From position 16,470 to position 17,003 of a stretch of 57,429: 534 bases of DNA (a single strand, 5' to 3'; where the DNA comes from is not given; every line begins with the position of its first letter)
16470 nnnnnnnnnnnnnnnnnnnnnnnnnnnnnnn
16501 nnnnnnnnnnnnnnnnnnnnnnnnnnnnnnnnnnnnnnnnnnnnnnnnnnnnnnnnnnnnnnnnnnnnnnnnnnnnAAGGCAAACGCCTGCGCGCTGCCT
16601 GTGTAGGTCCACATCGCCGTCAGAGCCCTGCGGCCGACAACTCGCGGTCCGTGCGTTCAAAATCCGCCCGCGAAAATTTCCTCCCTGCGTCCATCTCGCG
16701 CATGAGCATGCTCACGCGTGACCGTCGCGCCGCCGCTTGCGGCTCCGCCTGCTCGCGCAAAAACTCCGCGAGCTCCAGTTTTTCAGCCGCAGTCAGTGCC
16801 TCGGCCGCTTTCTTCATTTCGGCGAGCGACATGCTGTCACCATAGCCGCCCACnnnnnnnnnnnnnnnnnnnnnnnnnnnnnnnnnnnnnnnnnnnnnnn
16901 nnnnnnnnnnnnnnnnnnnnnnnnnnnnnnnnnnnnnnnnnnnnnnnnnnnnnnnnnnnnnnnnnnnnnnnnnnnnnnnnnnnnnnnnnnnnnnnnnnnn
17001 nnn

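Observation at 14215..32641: Seven tandem ADOP (duplicated FtsX) permease paralogues behind a single adaptor and a single ATPase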

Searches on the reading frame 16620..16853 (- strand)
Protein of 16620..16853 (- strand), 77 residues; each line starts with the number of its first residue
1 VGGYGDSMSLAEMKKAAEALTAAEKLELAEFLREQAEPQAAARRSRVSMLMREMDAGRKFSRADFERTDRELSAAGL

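Call 23: search_protein_families(library=pfam, proteins=[window:16620-16853:-], max_evalue=0.01)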
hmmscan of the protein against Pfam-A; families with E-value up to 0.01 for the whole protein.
window:16620-16853:- (77 aa): 0 families

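Call 49: search_protein_families(library=ncbifam, proteins=[window:16620-16853:-], max_evalue=0.01)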
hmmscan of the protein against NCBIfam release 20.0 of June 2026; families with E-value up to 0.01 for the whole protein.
window:16620-16853:- (77 aa): 0 families
